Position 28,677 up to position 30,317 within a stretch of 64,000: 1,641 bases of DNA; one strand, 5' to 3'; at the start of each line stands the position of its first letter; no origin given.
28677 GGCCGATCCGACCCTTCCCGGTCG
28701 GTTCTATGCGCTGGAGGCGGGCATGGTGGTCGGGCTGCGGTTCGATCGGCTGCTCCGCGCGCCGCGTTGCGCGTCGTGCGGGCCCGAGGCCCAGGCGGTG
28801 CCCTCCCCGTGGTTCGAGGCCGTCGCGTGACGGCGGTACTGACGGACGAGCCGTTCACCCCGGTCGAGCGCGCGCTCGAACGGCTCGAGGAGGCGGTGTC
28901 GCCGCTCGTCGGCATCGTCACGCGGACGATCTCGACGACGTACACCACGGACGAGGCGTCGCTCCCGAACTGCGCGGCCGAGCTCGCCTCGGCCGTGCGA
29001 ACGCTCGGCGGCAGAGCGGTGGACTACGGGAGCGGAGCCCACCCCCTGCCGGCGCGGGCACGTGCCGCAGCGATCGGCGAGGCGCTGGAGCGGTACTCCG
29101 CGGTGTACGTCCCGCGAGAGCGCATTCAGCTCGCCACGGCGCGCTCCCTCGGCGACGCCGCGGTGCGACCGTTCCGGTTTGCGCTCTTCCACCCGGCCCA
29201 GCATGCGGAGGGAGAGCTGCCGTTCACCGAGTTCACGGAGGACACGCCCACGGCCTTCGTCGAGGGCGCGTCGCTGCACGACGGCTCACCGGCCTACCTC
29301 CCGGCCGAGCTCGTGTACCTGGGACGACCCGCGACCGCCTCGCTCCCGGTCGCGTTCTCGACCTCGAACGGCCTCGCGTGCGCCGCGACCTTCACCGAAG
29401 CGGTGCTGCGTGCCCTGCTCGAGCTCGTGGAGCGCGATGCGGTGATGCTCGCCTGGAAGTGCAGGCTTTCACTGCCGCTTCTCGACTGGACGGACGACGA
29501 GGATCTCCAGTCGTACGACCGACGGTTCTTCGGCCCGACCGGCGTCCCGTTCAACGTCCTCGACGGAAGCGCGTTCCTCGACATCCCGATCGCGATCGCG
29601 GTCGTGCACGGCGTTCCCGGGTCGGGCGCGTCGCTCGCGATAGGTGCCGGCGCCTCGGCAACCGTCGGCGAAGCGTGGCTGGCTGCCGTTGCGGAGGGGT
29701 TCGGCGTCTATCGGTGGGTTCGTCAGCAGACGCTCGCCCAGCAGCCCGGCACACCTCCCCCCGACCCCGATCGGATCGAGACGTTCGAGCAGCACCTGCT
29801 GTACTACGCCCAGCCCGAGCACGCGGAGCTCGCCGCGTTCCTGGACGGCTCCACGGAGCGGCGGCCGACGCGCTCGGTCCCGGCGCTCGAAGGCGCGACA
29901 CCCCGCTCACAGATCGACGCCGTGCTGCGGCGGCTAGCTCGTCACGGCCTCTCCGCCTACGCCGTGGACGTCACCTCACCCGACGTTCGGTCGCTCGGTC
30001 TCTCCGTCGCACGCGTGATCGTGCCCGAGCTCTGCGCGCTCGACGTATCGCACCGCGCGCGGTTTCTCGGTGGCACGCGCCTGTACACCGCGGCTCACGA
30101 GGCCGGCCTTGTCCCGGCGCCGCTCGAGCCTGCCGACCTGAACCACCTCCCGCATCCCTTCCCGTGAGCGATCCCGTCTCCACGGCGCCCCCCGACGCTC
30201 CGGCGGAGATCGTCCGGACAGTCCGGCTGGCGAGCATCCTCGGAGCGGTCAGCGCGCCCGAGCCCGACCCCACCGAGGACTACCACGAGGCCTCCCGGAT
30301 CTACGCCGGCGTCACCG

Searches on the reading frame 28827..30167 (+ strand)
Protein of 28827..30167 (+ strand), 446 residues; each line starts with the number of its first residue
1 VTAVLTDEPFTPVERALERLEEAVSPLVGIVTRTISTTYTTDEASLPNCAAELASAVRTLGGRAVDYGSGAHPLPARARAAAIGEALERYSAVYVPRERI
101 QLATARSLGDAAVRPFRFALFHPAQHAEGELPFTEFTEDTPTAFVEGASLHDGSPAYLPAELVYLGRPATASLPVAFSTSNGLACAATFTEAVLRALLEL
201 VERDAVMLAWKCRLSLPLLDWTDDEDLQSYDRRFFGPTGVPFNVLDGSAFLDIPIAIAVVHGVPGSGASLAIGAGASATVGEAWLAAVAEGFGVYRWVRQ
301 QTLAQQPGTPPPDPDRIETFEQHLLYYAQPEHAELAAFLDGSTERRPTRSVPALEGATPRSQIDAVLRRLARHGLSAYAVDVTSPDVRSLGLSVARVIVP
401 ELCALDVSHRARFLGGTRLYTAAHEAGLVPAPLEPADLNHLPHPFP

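Call 6: search_protein_families(library=ncbifam, proteins=[window:28827-30167:+], max_evalue=0.01)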
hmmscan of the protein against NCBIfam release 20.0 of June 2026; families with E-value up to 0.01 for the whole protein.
window:28827-30167:+ (446 aa): 3 families
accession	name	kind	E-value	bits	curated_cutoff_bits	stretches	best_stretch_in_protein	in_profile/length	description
TIGR03604.1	TOMM_cyclo_SagD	subfamily_domain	3.9e-84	282.7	219.25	1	76-446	7-377/377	thiazole/oxazole-forming peptide maturase, SagD family component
TIGR03266.1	methan_mark_1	equivalog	5e-21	75.1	365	1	57-403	46-363/376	YcaO-related McrA-glycine thioamidation protein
TIGR00702.1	TIGR00702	domain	3.8e-13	49.2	75.65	1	59-402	44-364/377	YcaO-type kinase domain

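Call 7: search_protein_families(library=pfam, proteins=[window:28827-30167:+], max_evalue=0.01)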
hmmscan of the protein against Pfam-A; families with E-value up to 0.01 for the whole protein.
window:28827-30167:+ (446 aa): 1 family
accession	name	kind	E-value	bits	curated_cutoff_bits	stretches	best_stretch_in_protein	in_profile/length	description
PF02624.21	YcaO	-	5.4e-62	210.4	25.7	1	74-402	6-324/325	YcaO cyclodehydratase, ATP-ad Mg2+-binding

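Call 11: find_related_loci(query=window:28827-30167:+, collection=genome_contigs, flank=6000)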
Query window:28827-30167:+ (446 aa) in genome_contigs; peptide patterns used: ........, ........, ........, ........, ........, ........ (x = any residue, [..] = any of these).
159 stretches matched a pattern; 18 encode a relative of the query (tblastn E <= 1e-3); 18 distinct loci.
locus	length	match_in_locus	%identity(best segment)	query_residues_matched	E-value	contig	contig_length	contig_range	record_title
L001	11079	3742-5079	93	1-446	0e+0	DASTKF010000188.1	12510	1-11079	MAG TPA_asm: Gaiella sp. isolate SMAG_U1951 k141_1200764, whole genome shotgun sequence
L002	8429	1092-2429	94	1-446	0e+0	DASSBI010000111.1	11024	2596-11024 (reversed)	MAG TPA_asm: Gaiella sp. isolate SMAG_U890 k141_1755649, whole genome shotgun sequence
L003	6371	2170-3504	82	1-446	0e+0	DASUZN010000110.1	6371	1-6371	MAG TPA_asm: Gaiella sp. isolate SMAG_U1924 k141_549066, whole genome shotgun sequence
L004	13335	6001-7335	74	1-446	0e+0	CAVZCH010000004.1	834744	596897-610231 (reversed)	MAG: uncultured Actinomycetes bacterium isolate MFD00822.bin.2.36 genome assembly, contig: contig_68568, whole genome sh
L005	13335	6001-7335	73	1-446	0e+0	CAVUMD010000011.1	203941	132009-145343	MAG: uncultured Actinomycetes bacterium isolate MFD06298.bin.3.255 genome assembly, contig: contig_40315, whole genome s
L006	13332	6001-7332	65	1-446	0e+0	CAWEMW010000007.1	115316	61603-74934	MAG: uncultured Actinomycetes bacterium isolate MFD02360.bin.1.121 genome assembly, contig: contig_31207, whole genome s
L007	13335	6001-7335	71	1-446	0e+0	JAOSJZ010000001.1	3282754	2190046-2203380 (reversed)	MAG: Gaiella sp. isolate FR_16 FR-Gaiella-1_s1, whole genome shotgun sequence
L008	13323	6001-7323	65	1-443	0e+0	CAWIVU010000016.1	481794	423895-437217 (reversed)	MAG: uncultured Actinomycetes bacterium isolate MFD04850.bin.2.225 genome assembly, contig: contig_47246, whole genome s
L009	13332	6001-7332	67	1-446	7e-173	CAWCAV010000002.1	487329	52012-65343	MAG: uncultured Actinomycetes bacterium isolate MFD03899.bin.2.137 genome assembly, contig: contig_21872, whole genome s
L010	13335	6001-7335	66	1-446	4e-171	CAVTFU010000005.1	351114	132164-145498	MAG: uncultured Actinomycetes bacterium isolate MFD09267.bin.2.184 genome assembly, contig: contig_16304, whole genome s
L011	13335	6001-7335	63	1-446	6e-163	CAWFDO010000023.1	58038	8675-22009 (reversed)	MAG: uncultured Actinomycetes bacterium isolate MFD02360.bin.2.285 genome assembly, contig: contig_64789, whole genome s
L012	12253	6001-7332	61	1-446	5e-161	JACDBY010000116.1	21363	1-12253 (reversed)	MAG: Actinomycetota bacterium isolate MGR_bin294 SD2897-2912_k127_1016035, whole genome shotgun sequence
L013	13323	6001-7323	55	5-446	9e-143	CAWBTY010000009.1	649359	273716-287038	MAG: uncultured Actinomycetes bacterium isolate MFD05454.bin.2.89 genome assembly, contig: contig_2470, whole genome sho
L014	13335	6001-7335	70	1-446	0e+0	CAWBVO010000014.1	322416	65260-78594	MAG: uncultured Actinomycetes bacterium isolate MFD07639.bin.1.1 genome assembly, contig: contig_2408, whole genome shot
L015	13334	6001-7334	60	1-446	2e-121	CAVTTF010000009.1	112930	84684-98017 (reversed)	MAG: uncultured Actinomycetes bacterium isolate MFD05176.bin.2.28 genome assembly, contig: contig_27239, whole genome sh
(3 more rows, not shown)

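Call 19: search_solved_structures(query=window:28827-30167:+, max_evalue=0.001)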
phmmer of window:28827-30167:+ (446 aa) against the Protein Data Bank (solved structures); distinct sequences matched with E-value up to 0.001: 5.
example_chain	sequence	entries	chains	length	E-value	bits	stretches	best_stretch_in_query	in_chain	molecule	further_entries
4bs9_A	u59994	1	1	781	6.3e-26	94.5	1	11-289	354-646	TRUD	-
4v1t_A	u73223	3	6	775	2.3e-25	92.6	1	12-290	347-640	LYND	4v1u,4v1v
7u58_A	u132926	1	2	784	9.4e-22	80.7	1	10-288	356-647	MusD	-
6pe3_A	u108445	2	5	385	2.4e-09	39.9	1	14-279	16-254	Uncharacterized protein MJ1094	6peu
6ci7_A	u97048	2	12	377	6.6e-05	25.2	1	112-222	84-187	YcaO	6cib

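Call 26: find_homologous_proteins(query=window:28827-30167:+, max_evalue=1e-20)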
Query window:28827-30167:+ (446 aa): 1032 proteins with E <= 1e-20 among 8000 candidates; the best 120 are listed.
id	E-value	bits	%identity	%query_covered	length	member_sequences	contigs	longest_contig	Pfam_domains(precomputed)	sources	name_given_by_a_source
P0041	3.6e-287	970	99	100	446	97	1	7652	PF02624.22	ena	-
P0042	1.5e-269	912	93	100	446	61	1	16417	PF02624.22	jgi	jgi:ribosomal protein S12 methylthiotransferase accessory factor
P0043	7.3e-269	910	93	100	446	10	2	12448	PF02624.22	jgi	jgi:ribosomal protein S12 methylthiotransferase accessory factor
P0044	7.1e-262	887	90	100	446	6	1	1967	PF02624.22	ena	-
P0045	9.3e-257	870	89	100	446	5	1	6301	PF02624.22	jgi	jgi:ribosomal protein S12 methylthiotransferase accessory factor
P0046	1.8e-256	869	89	100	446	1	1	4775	PF02624.22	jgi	jgi:ribosomal protein S12 methylthiotransferase accessory factor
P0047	5.0e-255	864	88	100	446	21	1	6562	PF02624.22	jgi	jgi:ribosomal protein S12 methylthiotransferase accessory factor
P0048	1.3e-251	853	86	100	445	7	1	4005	PF02624.22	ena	-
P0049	7.7e-249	844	86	100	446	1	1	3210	PF02624.22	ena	-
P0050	2.4e-245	832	85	100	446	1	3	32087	PF02624.22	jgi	jgi:ribosomal protein S12 methylthiotransferase accessory factor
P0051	4.4e-244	828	85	100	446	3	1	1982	PF02624.22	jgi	-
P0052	1.5e-242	823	84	100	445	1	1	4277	PF02624.22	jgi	jgi:ribosomal protein S12 methylthiotransferase accessory factor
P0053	5.1e-242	821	84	100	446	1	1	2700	PF02624.22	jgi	jgi:ribosomal protein S12 methylthiotransferase accessory factor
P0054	3.6e-236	802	83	100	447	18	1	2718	PF02624.22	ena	-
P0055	3.3e-233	792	82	100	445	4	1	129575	PF02624.22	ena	-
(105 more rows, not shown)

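Call 48: search_dna_similar(query=window:28827-30167:+, collection=plasmids, mode=protein, max_evalue=1e-10, max_rows=25)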
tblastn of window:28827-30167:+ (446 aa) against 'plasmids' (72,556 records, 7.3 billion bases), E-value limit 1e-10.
Records with a match: 13; places in all: 13; records where one place covers at least 80% of the query: 7.
Best place of each record, by identity: <60% 13.
By first word of the organism name: Streptomyces 5; Haloplanus 2; Corynebacterium 1; Rhizobium 1; Clostridium 1; Tistrella 1; Brevibacillus 1; Halorubrum 1.
By predicted mobility (MOB-suite, as given by PLSDB): non-mobilizable 8; mobilizable 3; conjugative 2.
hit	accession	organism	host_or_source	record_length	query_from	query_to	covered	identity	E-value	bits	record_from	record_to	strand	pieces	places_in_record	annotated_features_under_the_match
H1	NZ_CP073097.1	Corynebacterium tuberculostearicum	Homo sapiens,skin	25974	3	446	100%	31.1%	2e-38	155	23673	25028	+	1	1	YcaO-like family protein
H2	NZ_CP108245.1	Streptomyces sp. NBC_00073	-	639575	89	445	80%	29.3%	1e-15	87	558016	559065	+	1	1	YcaO-like family protein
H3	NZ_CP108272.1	Streptomyces sp. NBC_00045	-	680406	89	445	80%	29.3%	1e-15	87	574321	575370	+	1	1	YcaO-like family protein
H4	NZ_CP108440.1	Streptomyces sp. NBC_01278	-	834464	89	445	80%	29.3%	1e-15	87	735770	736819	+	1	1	YcaO-like family protein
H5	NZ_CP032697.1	Rhizobium jaguaris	Calliandra grandiflora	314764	104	446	77%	29.9%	1e-11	75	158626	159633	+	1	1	YcaO-like family protein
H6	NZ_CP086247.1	Clostridium sp. CF011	single colony,bovine feces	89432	89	446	80%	28.1%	8e-27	121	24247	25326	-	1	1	YcaO-like family protein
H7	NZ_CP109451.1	Streptomyces sp. NBC_01471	-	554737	123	446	73%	30.9%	1e-13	81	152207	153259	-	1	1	TOMM precursor leader peptide-binding protein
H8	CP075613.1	Streptomyces sp. JCM17656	soil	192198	141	445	68%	31.6%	6e-16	88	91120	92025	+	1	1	YcaO-like family protein (x2)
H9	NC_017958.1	Tistrella mobilis KA081020-065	-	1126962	112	427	71%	29.6%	1e-14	84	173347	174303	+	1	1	record has no annotation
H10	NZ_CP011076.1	Brevibacillus laterosporus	Oryza sativa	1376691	139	445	69%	29.1%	9e-17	91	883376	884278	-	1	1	none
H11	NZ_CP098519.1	Haloplanus sp. HW8-1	cell culture,salt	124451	89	445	80%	24.7%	1e-12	78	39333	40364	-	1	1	YcaO-like family protein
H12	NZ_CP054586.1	Halorubrum sp. CBA1229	solar salt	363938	89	445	80%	23.7%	4e-12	76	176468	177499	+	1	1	YcaO-like family protein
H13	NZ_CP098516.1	Haloplanus sp. GDY1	cell culture,salt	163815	282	445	37%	30.9%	8e-11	72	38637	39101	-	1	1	YcaO-like family protein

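Call 49: get_annotated_region(hit=H1, flank=6000)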
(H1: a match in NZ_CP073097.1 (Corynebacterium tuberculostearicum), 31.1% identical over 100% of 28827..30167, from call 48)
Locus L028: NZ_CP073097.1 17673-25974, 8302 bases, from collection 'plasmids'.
description: Corynebacterium tuberculostearicum strain CTNIH20 plasmid unnamed1, complete sequence
organism: Corynebacterium tuberculostearicum (NCBI taxid 38304)
taxonomy: Bacteria; Actinomycetota; Actinomycetes; Mycobacteriales; Corynebacteriaceae; Corynebacterium; Corynebacterium tuberculostearicum
host: -; source: Homo sapiens,skin; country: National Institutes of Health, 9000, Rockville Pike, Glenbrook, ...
typing (MOB-suite, as given by PLSDB): mobilizable; relaxase MOBF
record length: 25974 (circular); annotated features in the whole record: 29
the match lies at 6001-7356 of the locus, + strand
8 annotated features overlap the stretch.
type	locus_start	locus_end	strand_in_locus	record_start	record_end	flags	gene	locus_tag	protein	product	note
CDS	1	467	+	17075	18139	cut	-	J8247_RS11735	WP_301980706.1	recombinase family protein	GO:0006310 - DNA recombination [Evidence IEA]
CDS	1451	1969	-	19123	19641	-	-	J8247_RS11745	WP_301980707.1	DUF1707 domain-containing protein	-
CDS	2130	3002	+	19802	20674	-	-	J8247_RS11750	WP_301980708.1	class I SAM-dependent methyltransferase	-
CDS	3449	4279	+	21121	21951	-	-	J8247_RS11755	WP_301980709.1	ABC transporter ATP-binding protein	-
CDS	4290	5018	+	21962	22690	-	-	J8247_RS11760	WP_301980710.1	ABC transporter permease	-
CDS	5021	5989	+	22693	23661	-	-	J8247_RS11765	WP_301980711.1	TOMM precursor leader peptide-binding protein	-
CDS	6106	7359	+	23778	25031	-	-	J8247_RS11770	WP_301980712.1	YcaO-like family protein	-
CDS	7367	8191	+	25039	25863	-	-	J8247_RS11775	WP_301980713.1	SagB/ThcOx family dehydrogenase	-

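Call 50: get_annotated_region(hit=H6, flank=6000)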
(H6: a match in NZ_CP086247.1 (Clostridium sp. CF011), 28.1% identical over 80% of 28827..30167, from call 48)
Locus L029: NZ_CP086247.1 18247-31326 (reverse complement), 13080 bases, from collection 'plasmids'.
description: Clostridium sp. CF011 plasmid pCF011-89, complete sequence
organism: Clostridium sp. CF011 (NCBI taxid 2843318)
taxonomy: Bacteria; Bacillota; Clostridia; Eubacteriales; Clostridiaceae; Clostridium; Clostridium sp. CF011
host: -; source: single colony,bovine feces; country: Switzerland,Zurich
typing (MOB-suite, as given by PLSDB): non-mobilizable
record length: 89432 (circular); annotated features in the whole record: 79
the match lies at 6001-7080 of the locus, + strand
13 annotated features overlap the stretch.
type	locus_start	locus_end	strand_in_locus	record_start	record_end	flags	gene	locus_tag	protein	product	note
CDS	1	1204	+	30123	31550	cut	-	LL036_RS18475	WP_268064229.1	aldehyde dehydrogenase family protein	-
CDS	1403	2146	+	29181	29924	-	-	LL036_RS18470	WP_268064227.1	acetoacetate decarboxylase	-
CDS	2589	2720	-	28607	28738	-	-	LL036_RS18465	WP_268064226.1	hypothetical protein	-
CDS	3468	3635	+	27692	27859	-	-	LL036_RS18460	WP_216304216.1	hypothetical protein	-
CDS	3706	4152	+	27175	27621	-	-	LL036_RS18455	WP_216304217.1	pyridoxamine 5'-phosphate oxidase family protein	-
CDS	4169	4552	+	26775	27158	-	-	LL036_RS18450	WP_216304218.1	hypothetical protein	-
CDS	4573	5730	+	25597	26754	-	-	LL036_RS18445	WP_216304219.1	TOMM precursor leader peptide-binding protein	-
CDS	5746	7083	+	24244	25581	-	-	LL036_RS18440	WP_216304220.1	YcaO-like family protein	-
CDS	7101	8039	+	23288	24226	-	-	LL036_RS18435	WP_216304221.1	SagB/ThcOx family dehydrogenase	-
CDS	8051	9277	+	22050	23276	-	-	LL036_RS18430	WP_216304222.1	radical SAM protein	-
CDS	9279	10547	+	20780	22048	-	-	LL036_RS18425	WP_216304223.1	hypothetical protein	-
CDS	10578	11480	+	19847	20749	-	-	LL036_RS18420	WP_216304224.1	ABC transporter ATP-binding protein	-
CDS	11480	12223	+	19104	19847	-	-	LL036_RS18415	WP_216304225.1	ABC transporter permease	-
